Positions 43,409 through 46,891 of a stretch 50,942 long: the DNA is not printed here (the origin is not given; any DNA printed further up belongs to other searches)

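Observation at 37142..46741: Convergent paralogous Zn-ribbon / cyclase / STAND / TPR giants bracket a B12-radical-SAM + DUF4382 pair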

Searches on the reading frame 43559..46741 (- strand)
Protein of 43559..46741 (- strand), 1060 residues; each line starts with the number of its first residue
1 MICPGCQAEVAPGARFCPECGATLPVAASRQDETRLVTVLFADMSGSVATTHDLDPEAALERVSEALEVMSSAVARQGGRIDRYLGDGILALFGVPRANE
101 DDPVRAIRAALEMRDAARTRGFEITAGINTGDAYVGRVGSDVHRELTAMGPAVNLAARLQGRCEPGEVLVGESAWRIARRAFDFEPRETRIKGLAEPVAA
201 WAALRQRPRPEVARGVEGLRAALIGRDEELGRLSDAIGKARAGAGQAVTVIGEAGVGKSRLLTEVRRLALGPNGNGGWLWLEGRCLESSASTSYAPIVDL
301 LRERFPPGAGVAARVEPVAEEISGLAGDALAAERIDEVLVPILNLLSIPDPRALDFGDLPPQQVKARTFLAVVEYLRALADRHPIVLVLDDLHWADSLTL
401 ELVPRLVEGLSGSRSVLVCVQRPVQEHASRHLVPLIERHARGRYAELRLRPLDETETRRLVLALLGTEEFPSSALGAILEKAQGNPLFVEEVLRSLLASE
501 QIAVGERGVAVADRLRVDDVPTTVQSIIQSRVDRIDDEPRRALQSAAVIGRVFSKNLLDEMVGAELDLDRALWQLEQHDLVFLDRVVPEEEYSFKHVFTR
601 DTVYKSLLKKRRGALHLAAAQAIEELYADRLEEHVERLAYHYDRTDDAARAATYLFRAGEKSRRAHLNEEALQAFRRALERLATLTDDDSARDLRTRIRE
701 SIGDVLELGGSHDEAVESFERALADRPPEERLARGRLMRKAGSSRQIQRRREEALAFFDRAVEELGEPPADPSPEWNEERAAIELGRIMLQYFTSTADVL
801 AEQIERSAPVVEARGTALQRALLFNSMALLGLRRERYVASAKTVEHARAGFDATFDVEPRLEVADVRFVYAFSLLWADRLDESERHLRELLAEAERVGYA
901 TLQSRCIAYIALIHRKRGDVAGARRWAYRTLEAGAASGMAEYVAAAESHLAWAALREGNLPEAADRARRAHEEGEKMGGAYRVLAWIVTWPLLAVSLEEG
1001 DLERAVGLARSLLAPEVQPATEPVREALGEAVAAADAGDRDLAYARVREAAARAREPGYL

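Call 8: search_protein_families(library=pfam, proteins=[window:43559-46741:-], max_evalue=0.01)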
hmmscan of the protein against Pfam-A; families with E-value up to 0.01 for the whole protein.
window:43559-46741:- (1060 aa): 10 families
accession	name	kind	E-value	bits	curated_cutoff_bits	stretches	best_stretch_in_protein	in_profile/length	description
PF13191.12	AAA_16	-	6.2e-28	98.8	32.6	1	223-418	2-166/167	AAA ATPase domain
PF00211.25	Guanylate_cyc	-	1.7e-11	44.5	21.9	1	33-190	5-169/183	Adenylate and Guanylate cyclase catalytic domain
PF13240.11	Zn_Ribbon_1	-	2.8e-06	27.4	25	1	3-24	2-23/23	zinc-ribbon domain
PF13424.12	TPR_12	-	8.2e-06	26.4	30.1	2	663-724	14-73/77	Tetratricopeptide repeat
PF00515.34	TPR_1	-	6.8e-05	23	27.8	0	703-723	8-28/34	Tetratricopeptide repeat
PF12773.13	DZR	-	9.2e-05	23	27.3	1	3-25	1-23/45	Double zinc ribbon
PF13432.12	TPR_16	-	0.0009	20.1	32.7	1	674-728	12-63/65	Tetratricopeptide repeat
PF13248.11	Zn_ribbon_3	-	0.0017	18.2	27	1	3-22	5-24/26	zinc-ribbon domain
PF13401.12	AAA_22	-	0.0028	18.4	27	0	246-406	6-107/130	AAA domain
PF24463.1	DUF7577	-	0.0062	16.6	28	1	3-25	5-27/27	Domain of unknown function (DUF7577)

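Call 17: search_protein_families(library=ncbifam, proteins=[window:43559-46741:-], max_evalue=0.001)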
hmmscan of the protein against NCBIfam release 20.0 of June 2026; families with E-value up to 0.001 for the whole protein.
window:43559-46741:- (1060 aa): 2 families
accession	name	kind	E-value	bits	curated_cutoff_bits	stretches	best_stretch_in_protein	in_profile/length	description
TIGR03903.1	TOMM_kin_cyc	equivalog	2.3e-74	251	705.75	1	29-699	280-937/1267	TOMM system kinase/cyclase fusion protein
NF058673.1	LipAdnlyCyLipJMY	equivalog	2.6e-08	33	800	1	30-176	289-420/449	bifunctional lipase/adenylate cyclase LipJ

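Call 27: search_solved_structures(query=window:43559-46741:-, max_evalue=0.00001, show_alignments=2)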
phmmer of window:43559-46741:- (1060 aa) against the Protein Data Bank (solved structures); distinct sequences matched with E-value up to 0.00001: 25.
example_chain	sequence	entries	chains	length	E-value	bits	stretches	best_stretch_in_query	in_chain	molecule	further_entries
2w01_A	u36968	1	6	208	1.5e-22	82.6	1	33-202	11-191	ADENYLATE CYCLASE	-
6fht_A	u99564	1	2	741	1.3e-21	79.5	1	32-202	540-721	Bacteriophytochrome,Adenylate cyclase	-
3r5g_A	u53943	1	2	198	1e-19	73.2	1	33-204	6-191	CyaB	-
1wc0_A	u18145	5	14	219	6.7e-18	67.2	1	24-199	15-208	ADENYLATE CYCLASE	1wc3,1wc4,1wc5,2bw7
1wc1_A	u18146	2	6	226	2.5e-17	65.3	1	31-199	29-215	ADENYLATE CYCLASE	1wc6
3mr7_A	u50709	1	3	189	7.4e-10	40.6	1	33-204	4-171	Adenylate/guanylate cyclase/hydrolase, alpha/beta fold family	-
4oya_A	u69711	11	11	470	1.1e-09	40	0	39-182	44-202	Adenylate cyclase type 10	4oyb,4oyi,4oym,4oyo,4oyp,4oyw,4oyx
4clf_A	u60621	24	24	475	1.1e-09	40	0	39-182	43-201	ADENYLATE CYCLASE TYPE 10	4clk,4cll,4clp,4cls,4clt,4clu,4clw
4cm2_A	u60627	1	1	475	1.2e-09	40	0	39-182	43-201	ADENYLATE CYCLASE TYPE 10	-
4cm0_A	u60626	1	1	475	1.5e-09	39.6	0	39-182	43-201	SOLUBLE ADENYLYL CYCLASE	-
5x4t_A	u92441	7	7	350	2.5e-08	35.6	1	39-203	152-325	Photoactivated adenylyl cyclase | Family 3 adenylate cyclase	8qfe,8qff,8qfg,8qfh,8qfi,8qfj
9f1z_A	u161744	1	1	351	2.5e-08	35.5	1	39-203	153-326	Family 3 adenylate cyclase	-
5x4u_A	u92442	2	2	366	2.5e-08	35.5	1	39-203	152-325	Photoactivated adenylyl cyclase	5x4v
4yus_A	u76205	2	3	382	2.8e-08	35.4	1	39-203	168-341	Family 3 adenylate cyclase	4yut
9f1w_A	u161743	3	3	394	3e-08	35.3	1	39-203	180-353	Family 3 adenylate cyclase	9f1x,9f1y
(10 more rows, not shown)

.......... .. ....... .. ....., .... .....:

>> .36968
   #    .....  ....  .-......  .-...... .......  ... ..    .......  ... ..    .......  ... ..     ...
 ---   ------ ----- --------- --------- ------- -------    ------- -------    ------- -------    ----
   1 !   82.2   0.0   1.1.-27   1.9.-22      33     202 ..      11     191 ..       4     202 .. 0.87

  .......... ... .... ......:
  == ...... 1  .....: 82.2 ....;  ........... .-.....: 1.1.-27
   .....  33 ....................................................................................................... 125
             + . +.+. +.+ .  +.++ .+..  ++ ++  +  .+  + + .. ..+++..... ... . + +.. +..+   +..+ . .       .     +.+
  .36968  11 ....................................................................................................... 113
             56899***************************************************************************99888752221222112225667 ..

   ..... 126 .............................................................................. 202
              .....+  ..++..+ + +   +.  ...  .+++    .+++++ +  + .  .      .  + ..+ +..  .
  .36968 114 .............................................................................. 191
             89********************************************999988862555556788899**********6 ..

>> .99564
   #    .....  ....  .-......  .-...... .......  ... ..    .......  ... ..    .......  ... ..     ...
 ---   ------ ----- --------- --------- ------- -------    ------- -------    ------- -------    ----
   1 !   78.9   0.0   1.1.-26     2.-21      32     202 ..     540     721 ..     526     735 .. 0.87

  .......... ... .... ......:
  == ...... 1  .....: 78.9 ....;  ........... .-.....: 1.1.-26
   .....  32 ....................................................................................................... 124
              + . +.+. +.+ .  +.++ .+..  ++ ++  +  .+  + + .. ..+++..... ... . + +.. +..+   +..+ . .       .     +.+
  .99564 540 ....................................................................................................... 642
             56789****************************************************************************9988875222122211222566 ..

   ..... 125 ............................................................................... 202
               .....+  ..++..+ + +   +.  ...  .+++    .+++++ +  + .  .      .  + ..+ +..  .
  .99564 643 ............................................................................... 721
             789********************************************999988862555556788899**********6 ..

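Call 28: search_protein_families(library=padloc, proteins=[window:43559-46741:-], max_evalue=0.001)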
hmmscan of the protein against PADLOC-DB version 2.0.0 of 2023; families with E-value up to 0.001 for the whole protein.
window:43559-46741:- (1060 aa): 8 families
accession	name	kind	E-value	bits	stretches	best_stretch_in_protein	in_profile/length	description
PDLC00734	PycC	-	1.7e-15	55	1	31-198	184-357/374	Pycsar cyclase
PDLC02367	PycC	-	9.3e-15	52.7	1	37-175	44-189/226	-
PDLC00766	PycC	-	2.6e-09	34.9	1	37-173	44-190/232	Pycsar cyclase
PDLC02370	PycC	-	3.3e-08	31.3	1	31-174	77-234/340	-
PDLC02366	PycC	-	3.3e-07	27.6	1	78-182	323-437/486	-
PDLC00765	PycC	-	4.7e-07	27.2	1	38-176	259-410/477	Pycsar cyclase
PDLC00764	PycC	-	6.2e-05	20.1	0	28-111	86-170/449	Pycsar cyclase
PDLC02369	PycC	-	0.00025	18.7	1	85-177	95-190/248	-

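Call 34: find_homologous_proteins(query=window:43559-46741:-, max_evalue=1e-30)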
Query window:43559-46741:- (1060 aa): 5170 proteins with E <= 1e-30 among 8000 candidates; the best 120 are listed.
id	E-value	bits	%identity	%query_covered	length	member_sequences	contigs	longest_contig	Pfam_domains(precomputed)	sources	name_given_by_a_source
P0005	0.0e+0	2279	100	100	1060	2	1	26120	PF13240.12,PF13424.13,PF00211.26,PF13191.13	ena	-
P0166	0.0e+0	2025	88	100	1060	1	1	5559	PF13240.12,PF00515.35,PF13424.13,PF00211.26,PF13191.13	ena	-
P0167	0.0e+0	2001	87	100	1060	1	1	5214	PF13240.12,PF00515.35,PF13424.13,PF00211.26,PF13191.13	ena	-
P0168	0.0e+0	1999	87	100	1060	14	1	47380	PF13424.13,PF00211.26,PF13191.13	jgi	jgi:class 3 adenylate cyclase/tetratricopeptide (TPR) repeat protein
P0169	0.0e+0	1980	86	100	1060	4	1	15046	PF13240.12,PF00211.26,PF13191.13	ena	-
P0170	0.0e+0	1956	85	100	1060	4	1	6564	PF13240.12,PF13424.13,PF00211.26,PF13191.13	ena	-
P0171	0.0e+0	1949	85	100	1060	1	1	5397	PF00211.26,PF13191.13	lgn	-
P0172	0.0e+0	1947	85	100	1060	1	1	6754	PF00211.26,PF13191.13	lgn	-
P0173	0.0e+0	1931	84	97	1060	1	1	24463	PF13240.12,PF13424.13,PF00211.26,PF13191.13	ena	-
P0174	0.0e+0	1905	85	98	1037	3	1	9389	PF13424.13,PF00211.26,PF13191.13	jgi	jgi:class 3 adenylate cyclase/tetratricopeptide (TPR) repeat protein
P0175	0.0e+0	1833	80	100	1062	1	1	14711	PF13240.12,PF13424.13,PF00211.26,PF13191.13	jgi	jgi:class 3 adenylate cyclase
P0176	0.0e+0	1709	75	100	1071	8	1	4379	PF13424.13,PF00211.26,PF13191.13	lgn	-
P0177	0.0e+0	1664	73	100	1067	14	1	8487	PF13240.12,PF13424.13,PF00211.26,PF13191.13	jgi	jgi:class 3 adenylate cyclase/tetratricopeptide (TPR) repeat protein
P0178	0.0e+0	1645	73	100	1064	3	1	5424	PF13424.13,PF00211.26,PF13191.13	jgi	jgi:class 3 adenylate cyclase/tetratricopeptide (TPR) repeat protein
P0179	0.0e+0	1617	71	100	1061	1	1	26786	PF13424.13,PF00211.26,PF13191.13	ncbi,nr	ncbi:MAG TPA: AAA family ATPase [Gemmatimonadota bacterium]|nr:AAA family ATPase [Gemmatimonadota ba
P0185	0.0e+0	1420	88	71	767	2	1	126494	PF00515.35,PF13424.13,PF13191.13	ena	-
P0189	0.0e+0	1078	54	97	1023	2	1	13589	PF17874.8,PF13424.13,PF00211.26,PF13191.13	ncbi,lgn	-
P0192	5.1e-277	940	49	97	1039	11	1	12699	PF17874.8,PF00515.35,PF13424.13,PF00211.26,PF13191.13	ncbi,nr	ncbi:MAG TPA: AAA family ATPase [Gemmatimonadota bacterium]|nr:AAA family ATPase [Gemmatimonadota ba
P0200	9.1e-241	820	43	100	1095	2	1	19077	PF13424.13,PF00211.26,PF13191.13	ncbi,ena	-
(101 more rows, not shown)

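Call 35: find_encoding_contigs(protein=P0185, flank=10000, max_places=1)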
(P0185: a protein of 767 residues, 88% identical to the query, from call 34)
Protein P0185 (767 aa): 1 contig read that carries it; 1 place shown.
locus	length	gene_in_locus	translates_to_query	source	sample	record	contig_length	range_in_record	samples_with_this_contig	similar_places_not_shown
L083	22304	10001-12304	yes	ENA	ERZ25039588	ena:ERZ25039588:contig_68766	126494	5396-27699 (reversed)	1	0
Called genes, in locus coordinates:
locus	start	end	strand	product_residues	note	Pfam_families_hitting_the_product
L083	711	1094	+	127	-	-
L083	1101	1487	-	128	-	-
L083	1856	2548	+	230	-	-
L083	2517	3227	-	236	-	-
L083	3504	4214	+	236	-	PF13620:CarboxypepD_reg (weak), PF13715:CarbopepD_reg_2 (weak), PF07715:Plug (faint)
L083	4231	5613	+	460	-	PF00593:TonB_dep_Rec_b-barrel (weak)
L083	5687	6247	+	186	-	PF04542:Sigma70_r2, PF08281:Sigma70_r4_2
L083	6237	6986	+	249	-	-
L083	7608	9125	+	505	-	PF05231:MASE1, PF00989:PAS, PF08447:PAS_3, PF08448:PAS_4, PF00512:HisKA (weak), PF02518:HATPase_c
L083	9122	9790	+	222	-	PF12773:DZR (weak), PF13240:Zn_Ribbon_1 (weak)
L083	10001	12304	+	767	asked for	PF13191:AAA_16, PF00515:TPR_1 (faint), PF13424:TPR_12 (weak)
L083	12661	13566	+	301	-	PF04055:Radical_SAM (weak)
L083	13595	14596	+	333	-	PF13282:DUF4070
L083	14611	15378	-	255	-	-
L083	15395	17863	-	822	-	PF00211:Guanylate_cyc, PF13191:AAA_16, PF13424:TPR_12 (faint)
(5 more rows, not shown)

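Call 36: find_encoding_contigs(protein=P0189, flank=8000, max_places=1)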
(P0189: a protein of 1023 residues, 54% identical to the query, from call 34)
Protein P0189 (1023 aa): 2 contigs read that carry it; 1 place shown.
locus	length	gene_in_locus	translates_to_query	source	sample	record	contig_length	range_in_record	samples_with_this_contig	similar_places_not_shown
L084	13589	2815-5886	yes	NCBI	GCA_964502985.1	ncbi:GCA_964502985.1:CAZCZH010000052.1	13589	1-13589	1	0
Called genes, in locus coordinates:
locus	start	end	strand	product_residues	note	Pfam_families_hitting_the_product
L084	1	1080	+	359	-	?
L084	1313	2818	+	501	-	PF02366:PMT (weak), PF13231:PMT_2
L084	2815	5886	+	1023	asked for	PF00211:Guanylate_cyc, PF13191:AAA_16, PF17874:TPR_MalT, PF13424:TPR_12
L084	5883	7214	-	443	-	PF20968:MASE8 (weak), PF00211:Guanylate_cyc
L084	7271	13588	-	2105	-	?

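Call 37: find_encoding_contigs(protein=P0192, flank=8000, max_places=1)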
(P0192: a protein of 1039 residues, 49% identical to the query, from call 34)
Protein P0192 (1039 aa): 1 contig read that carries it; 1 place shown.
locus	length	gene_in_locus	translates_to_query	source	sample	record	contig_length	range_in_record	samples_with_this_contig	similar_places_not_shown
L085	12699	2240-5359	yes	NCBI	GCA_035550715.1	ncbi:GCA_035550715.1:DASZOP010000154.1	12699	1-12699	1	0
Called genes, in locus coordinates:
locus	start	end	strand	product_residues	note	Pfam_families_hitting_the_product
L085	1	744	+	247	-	?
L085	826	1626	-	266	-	-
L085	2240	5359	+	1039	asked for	PF00211:Guanylate_cyc, PF13191:AAA_16, PF00515:TPR_1 (faint), PF13424:TPR_12 (weak), PF17874:TPR_MalT (weak)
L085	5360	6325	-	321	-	PF19187:HTH_PafC, PF13280:WYL, PF25583:WCX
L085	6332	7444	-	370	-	PF13280:WYL, PF25583:WCX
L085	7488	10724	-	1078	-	PF00580:UvrD-helicase, PF13245:AAA_19, PF13361:UvrD_C, PF13538:UvrD_C_2 (faint), PF12705:PDDEXK_1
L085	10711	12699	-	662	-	PF12705:PDDEXK_1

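Call 38: find_encoding_contigs(protein=P0200, flank=8000, max_places=1)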
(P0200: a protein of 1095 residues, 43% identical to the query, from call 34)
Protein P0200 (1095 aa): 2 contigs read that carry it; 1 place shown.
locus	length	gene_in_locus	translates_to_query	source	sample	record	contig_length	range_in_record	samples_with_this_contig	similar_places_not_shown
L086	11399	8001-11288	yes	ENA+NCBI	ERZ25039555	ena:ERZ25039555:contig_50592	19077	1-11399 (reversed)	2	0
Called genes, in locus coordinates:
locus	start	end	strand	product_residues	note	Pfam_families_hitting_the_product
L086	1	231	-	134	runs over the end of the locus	PF13378:MR_MLE_C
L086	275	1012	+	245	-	-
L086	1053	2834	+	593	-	PF00126:HTH_1, PF03466:LysR_substrate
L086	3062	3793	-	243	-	-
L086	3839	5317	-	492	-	PF05048:NosD, PF13229:Beta_helix (weak), PF05048:NosD, PF13229:Beta_helix (weak)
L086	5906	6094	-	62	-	PF00657:Lipase_GDSL (weak)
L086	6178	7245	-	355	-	-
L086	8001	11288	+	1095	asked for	PF00211:Guanylate_cyc, PF13424:TPR_12 (faint), PF13191:AAA_16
